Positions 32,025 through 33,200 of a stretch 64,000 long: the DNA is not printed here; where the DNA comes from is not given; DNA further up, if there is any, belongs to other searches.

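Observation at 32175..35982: Orphan flagellin-like gene embedded among glycosyltransferases, with no flagellar genes nearby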

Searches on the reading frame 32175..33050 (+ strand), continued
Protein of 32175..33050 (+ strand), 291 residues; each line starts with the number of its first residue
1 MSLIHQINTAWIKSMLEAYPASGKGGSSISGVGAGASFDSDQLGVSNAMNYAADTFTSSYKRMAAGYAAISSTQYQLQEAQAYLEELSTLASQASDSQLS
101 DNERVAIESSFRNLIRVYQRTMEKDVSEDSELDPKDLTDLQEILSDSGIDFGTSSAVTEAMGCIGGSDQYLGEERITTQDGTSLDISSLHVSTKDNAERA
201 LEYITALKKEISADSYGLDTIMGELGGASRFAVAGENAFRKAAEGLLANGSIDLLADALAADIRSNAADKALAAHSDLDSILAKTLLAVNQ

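Call 57: fold_search(model_id=the predicted structure, library=pdb)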
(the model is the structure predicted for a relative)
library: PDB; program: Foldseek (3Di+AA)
matches with E <= 10: 486; with E <= 0.001: 1
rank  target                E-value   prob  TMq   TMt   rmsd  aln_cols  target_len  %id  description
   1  9lrz                  1.6e-04  1.00  0.49  0.51  22.0       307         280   16  Core filament of the spirochete periplasmic flagella of Leptospira biflexa (released 2025-12-24)
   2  9ls0_A                1.0e-03  1.00  0.51  0.53  21.3       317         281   12  Straight and symmetrical filament of the spirochete periplasmic flagella of Leptospira biflexa deleted fcpB strain (released 2025-12-24)
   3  6t17_A                1.2e-03  1.00  0.40  0.42  17.4       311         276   14  Cryo-EM structure of the wild-type flagellar filament of the Firmicute Kurthia (released 2019-10-30)
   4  9lry_A                1.3e-03  1.00  0.50  0.52  18.3       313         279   12  Straight and symmetrical filament of the spirochete periplasmic flagella of Leptospira biflexa (released 2025-12-24)
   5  9n8a_A1               1.6e-03  1.00  0.48  0.38  23.4       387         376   12  In situ structure of the sheathed FlaD flagellar filament in Vibrio cholerae (released 2025-09-24)
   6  5wk5_A                2.1e-03  1.00  0.46  0.49  22.4       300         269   15  Cryo-EM structure of P. aeruginosa flagellar filaments A443V (released 2017-10-25)
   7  9hpz_A                2.1e-03  1.00  0.33  0.35  21.6       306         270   15  Cryo-EM structure of the wild-type flagellar filament from Roseburia hominis (released 2025-12-10)
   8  9n8h_A                2.5e-03  1.00  0.48  0.38  23.5       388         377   11  In situ sheathed flagellar filament of Vibrio cholerae resolved with helical reconstruction. (released 2025-09-24)
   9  8uxk_A                2.9e-03  1.00  0.47  0.51  20.8       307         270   12  Caulobacter crescentus FljL flagellar filament (asymmetrical) (released 2024-08-28)
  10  8jmv_A                4.3e-03  1.00  0.44  0.40  21.1       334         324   15  Flagellar fibrils from Bacillus amyloliquefaciens (released 2023-12-06)
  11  8cvi_A                4.7e-03  0.99  0.29  0.32  16.6       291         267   13  Cryo-EM structure of the supercoiled EPEC H6 flagellar filament core Curly I waveform (released 2022-09-07)
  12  6pwb_AG               4.9e-03  1.00  0.46  0.50  16.9       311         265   16  Rigid body fitting of flagellin FlaB, and flagellar coiling proteins, FcpA and FcpB, into a 10 Angstrom structure of  (released 2020-03-25)
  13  9cef_A                5.4e-03  1.00  0.32  0.34  19.9       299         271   15  Caulobacter crescentus FljN flagellar filament (symmetrized) (released 2024-08-28)
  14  9lah_AA               5.6e-03  1.00  0.45  0.48  22.5       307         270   14  Cryo-EM structure of Shewanella oneidensis MR-1 flagella. (released 2026-01-07)
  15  6xl0_A                5.6e-03  0.99  0.29  0.31  19.9       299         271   13  Caulobacter crescentus FljK filament (released 2020-12-23)
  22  3k8v_B                8.0e-03  1.00  0.50  0.46  21.4       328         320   13  Crysatl structure of a bacterial cell-surface flagellin N20C20 (released 2010-10-06)
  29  3k8v_A                1.8e-02  1.00  0.51  0.46  20.5       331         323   14  Crysatl structure of a bacterial cell-surface flagellin N20C20 (released 2010-10-06)
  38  2zbi_A                3.4e-02  1.00  0.37  0.41  21.4       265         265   15  Crystal structure of a bacterial cell-surface flagellin (released 2008-02-05)
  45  2zbi_B                5.0e-02  1.00  0.39  0.42  19.2       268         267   14  Crystal structure of a bacterial cell-surface flagellin (released 2008-02-05)
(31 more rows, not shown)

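Call 58: search_protein_families(library=ncbifam, proteins=[L007:6729-7406:+, L007:7423-8733:+, L007:8815-9651:-, L006:5162-6622:+, L006:6657-7154:+, L006:7261-8562:+, L006:8598-9899:+, L006:11013-12506:+], max_evalue=0.01)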
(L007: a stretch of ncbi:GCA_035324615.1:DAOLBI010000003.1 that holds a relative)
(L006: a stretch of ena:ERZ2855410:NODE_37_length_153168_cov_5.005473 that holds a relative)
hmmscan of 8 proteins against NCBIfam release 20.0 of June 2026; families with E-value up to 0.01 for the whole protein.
L007:6729-7406:+ (225 aa): 9 families
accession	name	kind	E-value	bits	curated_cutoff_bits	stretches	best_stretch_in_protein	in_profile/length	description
NF005196.1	PRK06669.1-1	equivalog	1.1e-11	44.7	200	1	75-182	159-260/274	flagellar assembly protein FliH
TIGR02499.1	HrpE_YscL_not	equivalog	1.9e-11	44.4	78.7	1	33-181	23-165/166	type III secretion system stator protein SctL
NF004269.1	PRK05687.1-5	equivalog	4.9e-09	36.2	279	1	82-197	122-232/249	flagellar assembly protein FliH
NF005392.0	PRK06937.1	equivalog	6.5e-08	32.1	159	1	22-180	29-185/209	HrpE/YscL family type III secretion apparatus protein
NF004968.0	PRK06328.1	equivalog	1.9e-07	30.6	220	1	26-166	32-172/223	HrpE/YscL family type III secretion apparatus protein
NF004270.2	PRK05687.2-1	equivalog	9.9e-07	28.6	180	1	79-180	110-208/223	flagellar assembly protein FliH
NF005198.1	PRK06669.1-3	equivalog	1.2e-06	28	200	1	41-180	133-279/299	flagellar assembly protein FliH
NF009925.1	PRK13386.1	equivalog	2.2e-05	23.9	192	1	64-196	94-222/228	flagellar assembly protein FliH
NF004267.1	PRK05687.1-3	equivalog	6.3e-05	22.2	293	1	43-196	100-258/266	flagellar assembly protein FliH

L007:7423-8733:+ (436 aa): 37 families (the best 25 are shown)
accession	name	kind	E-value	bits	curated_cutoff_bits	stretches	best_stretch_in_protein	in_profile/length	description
TIGR02546.1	III_secr_ATP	equivalog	4.7e-114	381.4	604.75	1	10-431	3-421/423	type III secretion system ATPase SctN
TIGR03496.1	FliI_clade1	equivalog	5.9e-111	371.2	619.1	1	14-430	1-413/414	flagellar protein export ATPase FliI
TIGR01026.1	fliI_yscN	subfamily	5e-107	358.4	379.5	1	5-431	16-438/440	FliI/YscN family ATPase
TIGR03497.1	FliI_clade2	equivalog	2.5e-102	342.9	629.8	1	14-431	1-412/413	flagellar protein export ATPase FliI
TIGR03498.1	FliI_clade3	equivalog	1.7e-99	333.3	587.45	1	14-429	1-415/418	flagellar protein export ATPase FliI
NF005295.0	PRK06820.1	equivalog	6.5e-96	322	690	1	8-430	25-437/440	EscN/YscN/HrcN family type III secretion system ATPase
NF006012.0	PRK08149.1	equivalog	3.3e-92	309.7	594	1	17-431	14-429/431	type III secretion system ATPase SctN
NF005391.0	PRK06936.1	equivalog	9e-91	304.9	657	1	7-431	18-437/439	type III secretion system ATPase SctN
NF006575.0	PRK09099.1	subfamily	1e-89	301.4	706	1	9-432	23-441/443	type III secretion system ATPase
NF005765.0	PRK07594.1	equivalog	1.3e-78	264.7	715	1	13-389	22-383/433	EscN/YscN/HrcN family type III secretion system ATPase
NF005535.1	PRK07196.1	equivalog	6.1e-75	252.9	715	1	4-431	11-433/434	flagellar protein export ATPase FliI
NF006290.1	PRK08472.1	equivalog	1e-72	245.3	644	1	13-431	19-432/433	flagellar protein export ATPase FliI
NF004578.0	PRK05922.1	equivalog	6.9e-70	236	604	1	11-431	18-430/434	type III secretion system ATPase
NF040574.1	T3SS_ATP_VscN2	exception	7.7e-48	163.4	750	1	130-415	116-401/420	type III secretion system ATPase VscN2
NF003235.0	PRK04196.1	subfamily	4.8e-41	140.9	349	1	29-422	23-421/462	V-type ATP synthase subunit B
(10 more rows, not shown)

L007:8815-9651:- (278 aa): 12 families
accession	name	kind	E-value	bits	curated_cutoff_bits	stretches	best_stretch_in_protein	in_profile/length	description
NF033554.9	floc_PepA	equivalog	1.1e-06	28.7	80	1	251-275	236-260/261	flocculation-associated PEP-CTERM protein PepA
TIGR02595.1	PEP_CTERM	domain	4.1e-06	27.2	16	1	252-275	1-24/24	PEP-CTERM sorting domain-containing protein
NF041538.1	PEP_EDSA_1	subfamily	4.7e-06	26.5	100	1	252-273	284-305/307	EDSAP-1 family PEP-CTERM protein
NF038125.1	PEP_CTERM_THxN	subfamily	7.6e-06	25.7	85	1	252-275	223-246/246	THxN family PEP-CTERM protein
NF038126.1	PEP_CTERM_FxDxF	subfamily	1.9e-05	25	50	1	249-273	139-165/165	FxDxF family PEP-CTERM protein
NF038120.1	PEP_CTERM_QFxxD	subfamily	8.8e-05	22.5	80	1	249-274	190-215/215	NF038120 family PEP-CTERM protein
NF041927.1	Xrt_dep_XDP1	equivalog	0.00026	21.1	125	1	245-275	213-242/242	exosortase-dependent surface protein XDP1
NF038129.1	PEP_NF038129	equivalog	0.00051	19.9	65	1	246-273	165-192/194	NF038129 family PEP-CTERM protein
NF038118.1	PEP_CTERM_CCXG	equivalog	0.00083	19.1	90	1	251-275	175-199/199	CCXG family PEP-CTERM protein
NF035944.1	PEPxxWA-CTERM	domain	0.0011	18.8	35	1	252-273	1-24/24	PEPxxWA-CTERM sorting domain-containing protein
NF038119.1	PEP_CTERM_MHFG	equivalog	0.0022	18.3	100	1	240-274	224-258/260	MHFG family PEP-CTERM protein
NF033947.0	PEP-cistern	hypoth_equivalog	0.0085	15.9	60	0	245-274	166-195/195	cistern family PEP-CTERM protein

L006:5162-6622:+ (486 aa): 2 families
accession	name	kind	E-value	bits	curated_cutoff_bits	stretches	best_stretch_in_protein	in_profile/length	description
NF047970.1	Leptolysin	equivalog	7.2e-12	44.8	950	1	324-478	314-472/480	M43 family metalopeptidase leptolysin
TIGR03952.1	metzin_BF0631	equivalog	0.0016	17.5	208.1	1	395-412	232-249/351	zinc-dependent metalloproteinase lipoprotein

L006:6657-7154:+ (165 aa): 0 families

L006:7261-8562:+ (433 aa): 0 families

L006:8598-9899:+ (433 aa): 0 families

L006:11013-12506:+ (497 aa): 1 family
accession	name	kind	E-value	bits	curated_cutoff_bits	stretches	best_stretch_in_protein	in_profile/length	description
NF001750.0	PRK00476.1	equivalog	0.002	16.5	443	1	216-289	368-436/590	aspartate--tRNA ligase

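Call 76: find_related_loci(query=L007:7423-8730:+, collection=genome_contigs, flank=10000)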
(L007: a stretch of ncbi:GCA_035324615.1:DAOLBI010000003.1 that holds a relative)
Query L007:7423-8730:+ (436 aa) in genome_contigs; peptide patterns used: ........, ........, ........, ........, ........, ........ (x = any residue, [..] = any of these).
349 stretches matched a pattern; 1 encode a relative of the query (tblastn E <= 1e-3); 1 distinct loci.
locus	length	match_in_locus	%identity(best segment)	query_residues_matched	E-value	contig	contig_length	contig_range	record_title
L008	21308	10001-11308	100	1-436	0e+0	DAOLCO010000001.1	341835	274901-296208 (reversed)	MAG TPA_asm: Oligoflexia bacterium isolate AMR_MDS_0130 NODE_11_length_341835_cov_7.111914, whole genome shotgun sequenc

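Call 79: find_encoding_contigs(protein=P0011, flank=10000, max_places=1)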
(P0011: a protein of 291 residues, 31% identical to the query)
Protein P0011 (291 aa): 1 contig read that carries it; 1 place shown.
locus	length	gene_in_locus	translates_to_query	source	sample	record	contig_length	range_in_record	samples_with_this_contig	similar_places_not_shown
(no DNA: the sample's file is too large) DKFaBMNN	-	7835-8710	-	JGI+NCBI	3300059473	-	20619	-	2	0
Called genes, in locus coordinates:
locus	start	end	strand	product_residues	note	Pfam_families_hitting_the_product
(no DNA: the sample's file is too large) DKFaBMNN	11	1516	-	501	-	-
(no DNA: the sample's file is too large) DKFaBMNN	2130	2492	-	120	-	-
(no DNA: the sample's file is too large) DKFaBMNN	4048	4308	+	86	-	-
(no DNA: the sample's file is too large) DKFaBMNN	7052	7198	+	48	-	-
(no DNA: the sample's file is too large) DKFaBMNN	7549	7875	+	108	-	-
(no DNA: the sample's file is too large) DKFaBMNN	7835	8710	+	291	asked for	-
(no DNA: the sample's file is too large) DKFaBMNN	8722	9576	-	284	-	PF11306:DUF3108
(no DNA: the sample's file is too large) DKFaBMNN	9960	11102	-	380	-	PF00155:Aminotran_1_2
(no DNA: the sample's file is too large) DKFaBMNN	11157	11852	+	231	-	PF00005:ABC_tran, PF13304:AAA_21 (faint)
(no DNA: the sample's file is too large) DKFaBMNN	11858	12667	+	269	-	PF00270:DEAD, PF04851:ResIII, PF22527:DEXQc_Suv3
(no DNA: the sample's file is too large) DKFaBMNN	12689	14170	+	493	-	PF00271:Helicase_C (weak), PF08148:DSHCT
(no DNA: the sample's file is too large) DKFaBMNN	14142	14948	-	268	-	PF01370:Epimerase, PF04321:RmlD_sub_bind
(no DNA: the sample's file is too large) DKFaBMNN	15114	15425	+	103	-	PF03693:ParD_antitoxin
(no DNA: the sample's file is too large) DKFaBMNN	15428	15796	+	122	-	PF05016:ParE_toxin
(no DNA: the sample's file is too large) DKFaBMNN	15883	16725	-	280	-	-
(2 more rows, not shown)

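Call 80: find_encoding_contigs(protein=P0018, flank=10000, max_places=1)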
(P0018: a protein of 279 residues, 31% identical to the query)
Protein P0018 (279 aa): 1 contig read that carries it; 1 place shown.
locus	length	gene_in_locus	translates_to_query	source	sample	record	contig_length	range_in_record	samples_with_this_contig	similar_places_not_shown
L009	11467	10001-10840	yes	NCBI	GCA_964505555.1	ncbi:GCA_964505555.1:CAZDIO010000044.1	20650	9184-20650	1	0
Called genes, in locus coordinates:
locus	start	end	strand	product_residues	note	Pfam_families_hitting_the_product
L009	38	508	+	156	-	PF00216:Bac_DNA_binding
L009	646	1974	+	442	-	-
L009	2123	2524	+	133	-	-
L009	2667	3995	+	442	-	-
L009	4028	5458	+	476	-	-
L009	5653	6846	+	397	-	-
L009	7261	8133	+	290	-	-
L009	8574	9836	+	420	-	PF00860:Xan_ur_permease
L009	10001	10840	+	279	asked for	-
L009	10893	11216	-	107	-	-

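Call 81: find_encoding_contigs(protein=P0020, flank=10000, max_places=1)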
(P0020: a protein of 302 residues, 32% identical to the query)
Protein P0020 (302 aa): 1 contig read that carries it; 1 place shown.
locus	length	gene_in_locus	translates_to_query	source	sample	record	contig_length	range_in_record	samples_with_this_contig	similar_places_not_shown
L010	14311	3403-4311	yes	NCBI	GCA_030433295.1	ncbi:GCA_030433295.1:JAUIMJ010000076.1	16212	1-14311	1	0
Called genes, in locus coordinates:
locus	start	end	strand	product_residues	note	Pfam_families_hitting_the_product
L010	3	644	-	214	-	?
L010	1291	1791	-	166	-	PF01467:CTP_transf_like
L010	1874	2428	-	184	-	PF03602:Cons_hypoth95, PF05175:MTS (weak), PF13649:Methyltransf_25 (faint)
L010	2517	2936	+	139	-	-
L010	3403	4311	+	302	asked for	-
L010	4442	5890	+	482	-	PF01134:GIDA (faint), PF01262:AlaDh_PNT_C (faint), PF03486:HI0933_like (faint), PF07992:Pyr_redox_2, PF12831:FAD_oxidored, PF13450:NAD_binding_8 (faint), PF00070:Pyr_redox, PF02852:Pyr_redox_dim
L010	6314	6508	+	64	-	-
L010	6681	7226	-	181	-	PF00293:NUDIX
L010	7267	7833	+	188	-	PF12917:YfbR-like, PF13023:HD_3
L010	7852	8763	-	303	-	PF13489:Methyltransf_23, PF02353:CMAS (weak), PF13847:Methyltransf_31, PF08241:Methyltransf_11, PF08242:Methyltransf_12, PF13649:Methyltransf_25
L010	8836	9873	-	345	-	PF16697:Yop-YscD_cpl, PF00498:FHA, PF00211:Guanylate_cyc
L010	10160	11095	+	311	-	-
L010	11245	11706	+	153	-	-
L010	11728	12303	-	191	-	-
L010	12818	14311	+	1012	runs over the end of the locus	PF00930:DPPIV_N (faint), PF26550:Tricorn_2nd (faint), PF07676:PD40, PF26549:Tricorn_N, PF07676:PD40 (weak), PF04389:Peptidase_M28, PF13180:PDZ_2, PF17820:PDZ_6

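Call 82: find_encoding_contigs(protein=P0024, flank=10000, max_places=1)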
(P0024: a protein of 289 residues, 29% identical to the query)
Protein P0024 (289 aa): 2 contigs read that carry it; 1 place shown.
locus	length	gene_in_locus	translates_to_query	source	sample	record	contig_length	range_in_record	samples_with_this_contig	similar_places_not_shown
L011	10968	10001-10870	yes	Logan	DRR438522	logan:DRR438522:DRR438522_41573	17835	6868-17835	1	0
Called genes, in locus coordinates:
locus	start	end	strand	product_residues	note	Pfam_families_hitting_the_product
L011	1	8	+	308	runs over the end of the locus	PF01379:Porphobil_deam, PF03900:Porphobil_deamC (weak)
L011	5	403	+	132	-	PF04134:DCC1-like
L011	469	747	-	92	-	-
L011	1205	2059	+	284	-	-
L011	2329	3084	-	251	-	PF13462:Thioredoxin_4, PF13098:Thioredoxin_2 (weak), PF01323:DSBA, PF13743:Thioredoxin_5 (weak)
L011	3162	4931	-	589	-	PF00535:Glycos_transf_2, PF10111:Glyco_tranf_2_2, PF13641:Glyco_tranf_2_3 (weak)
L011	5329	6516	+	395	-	PF09314:DUF1972, PF13439:Glyco_transf_4, PF13579:Glyco_trans_4_4 (weak), PF00534:Glycos_transf_1, PF13692:Glyco_trans_1_4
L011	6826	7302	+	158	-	PF18291:HU-HIG (weak), PF00216:Bac_DNA_binding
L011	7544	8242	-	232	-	-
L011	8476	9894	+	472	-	-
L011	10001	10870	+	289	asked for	-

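Call 101: search_protein_families(library=pfam, proteins=[L006:6657-7154:+, L005:6872-7411:+, L004:7317-7805:+, L009:2123-2524:+, L009:5653-6846:+, L009:7261-8133:+, L002:15272-16090:+, L002:22297-22623:-, L010:2517-2936:+, L011:7544-8242:-], max_evalue=1)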
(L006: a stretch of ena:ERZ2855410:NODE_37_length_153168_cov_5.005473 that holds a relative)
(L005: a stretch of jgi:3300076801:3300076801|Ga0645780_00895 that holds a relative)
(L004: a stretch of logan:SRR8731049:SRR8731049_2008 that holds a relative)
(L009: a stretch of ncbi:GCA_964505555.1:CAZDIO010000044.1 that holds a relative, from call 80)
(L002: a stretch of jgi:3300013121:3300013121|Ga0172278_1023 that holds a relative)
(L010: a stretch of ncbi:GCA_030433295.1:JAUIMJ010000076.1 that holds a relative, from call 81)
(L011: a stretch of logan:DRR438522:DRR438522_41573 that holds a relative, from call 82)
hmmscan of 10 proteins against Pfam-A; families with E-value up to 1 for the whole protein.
L006:6657-7154:+ (165 aa): 0 families

L005:6872-7411:+ (179 aa): 1 family
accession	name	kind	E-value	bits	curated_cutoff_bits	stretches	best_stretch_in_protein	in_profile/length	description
PF13513.12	HEAT_EZ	-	0.056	14.5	27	1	141-178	7-52/55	HEAT-like repeat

L004:7317-7805:+ (162 aa): 0 families

L009:2123-2524:+ (133 aa): 0 families

L009:5653-6846:+ (397 aa): 2 families
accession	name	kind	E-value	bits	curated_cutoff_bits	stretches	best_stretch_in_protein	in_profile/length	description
PF00383.29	dCMP_cyt_deam_1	-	0.002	18.4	25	1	267-313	24-71/102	Cytidine and deoxycytidylate deaminase zinc-binding region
PF24681.1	Kelch_KLHDC2_KLHL20_DRC7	-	0.043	13.5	50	1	256-287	94-125/221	KLHDC2/KLHL20/DRC7 Kelch-repeats domain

L009:7261-8133:+ (290 aa): 1 family
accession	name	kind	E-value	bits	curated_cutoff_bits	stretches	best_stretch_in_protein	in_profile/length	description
PF18306.6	LDcluster4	-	0.021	14.9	26.3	1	56-107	4-56/151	SLOG cluster4 family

L002:15272-16090:+ (272 aa): 1 family
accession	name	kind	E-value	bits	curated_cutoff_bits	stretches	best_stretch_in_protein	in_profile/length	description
PF03061.28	4HBT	-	0.032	15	20.6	1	87-126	16-56/79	Thioesterase superfamily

L002:22297-22623:- (108 aa): 0 families

L010:2517-2936:+ (139 aa): 0 families

L011:7544-8242:- (232 aa): 0 families

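Call 105: search_protein_families(library=pfam, proteins=[P0021, P0025, P0040, P0050, P0052, P0033], max_evalue=0.001)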
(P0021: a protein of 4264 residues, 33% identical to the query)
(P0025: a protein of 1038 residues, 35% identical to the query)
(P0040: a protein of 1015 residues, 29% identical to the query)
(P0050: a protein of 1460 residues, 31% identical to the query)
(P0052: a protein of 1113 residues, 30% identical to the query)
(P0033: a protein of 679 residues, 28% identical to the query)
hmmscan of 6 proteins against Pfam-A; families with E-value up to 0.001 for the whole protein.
P0021 (4264 aa): 4 families
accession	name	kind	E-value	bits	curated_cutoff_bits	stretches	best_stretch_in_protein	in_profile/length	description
PF13517.12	FG-GAP_3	-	0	1338.3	26.9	63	1318-1380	1-61/61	FG-GAP-like repeat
PF01839.29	FG-GAP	-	1.3e-116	379.6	22.1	4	696-726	3-27/37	FG-GAP repeat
PF12256.14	TcdB_toxin_midN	-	4.1e-15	56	24.8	0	544-577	24-57/181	Insecticide toxin TcdB middle/N-terminal region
PF16743.10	PliI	-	3.5e-09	36.8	27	0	1356-1389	53-86/123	Periplasmic lysozyme inhibitor of I-type lysozyme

P0025 (1038 aa): 1 family
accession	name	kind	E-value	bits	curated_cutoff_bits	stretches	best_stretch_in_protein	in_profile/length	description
PF00669.25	Flagellin_N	-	4.6e-05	23.9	26.6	1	44-137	44-137/139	Bacterial flagellin N-terminal helical region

P0040 (1015 aa): 3 families
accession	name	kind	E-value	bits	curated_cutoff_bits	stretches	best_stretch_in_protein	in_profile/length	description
PF13517.12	FG-GAP_3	-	2.7e-59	198.1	26.9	9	397-459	1-60/61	FG-GAP-like repeat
PF01839.29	FG-GAP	-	1.2e-27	95.7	22.1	3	255-276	5-26/37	FG-GAP repeat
PF12256.14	TcdB_toxin_midN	-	1.4e-06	28.2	24.8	0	809-835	25-51/181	Insecticide toxin TcdB middle/N-terminal region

P0050 (1460 aa): 2 families
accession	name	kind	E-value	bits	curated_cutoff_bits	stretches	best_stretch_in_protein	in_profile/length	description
PF13517.12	FG-GAP_3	-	2.2e-44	150.3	26.9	5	254-313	1-60/61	FG-GAP-like repeat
PF01839.29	FG-GAP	-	1.2e-23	82.9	22.1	2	247-276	2-37/37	FG-GAP repeat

P0052 (1113 aa): 4 families
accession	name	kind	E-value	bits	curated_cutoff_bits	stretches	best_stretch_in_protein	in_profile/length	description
PF13517.12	FG-GAP_3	-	5.8e-62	206.6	26.9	10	684-745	1-60/61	FG-GAP-like repeat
PF01839.29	FG-GAP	-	2.9e-30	104.1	22.1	1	782-805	2-25/37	FG-GAP repeat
PF00669.25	Flagellin_N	-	0.00016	22.2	26.6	1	47-140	43-136/139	Bacterial flagellin N-terminal helical region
PF08881.15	CVNH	-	0.00056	21.1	24.5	0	308-383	33-101/102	CVNH domain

P0033 (679 aa): 3 families
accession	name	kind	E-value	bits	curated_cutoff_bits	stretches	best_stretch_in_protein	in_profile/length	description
PF13517.12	FG-GAP_3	-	1.5e-43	147.7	26.9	7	224-283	1-60/61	FG-GAP-like repeat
PF01839.29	FG-GAP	-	1.4e-16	60.4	22.1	0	217-252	2-32/37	FG-GAP repeat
PF00669.25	Flagellin_N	-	1.1e-05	26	26.6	1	36-135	42-137/139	Bacterial flagellin N-terminal helical region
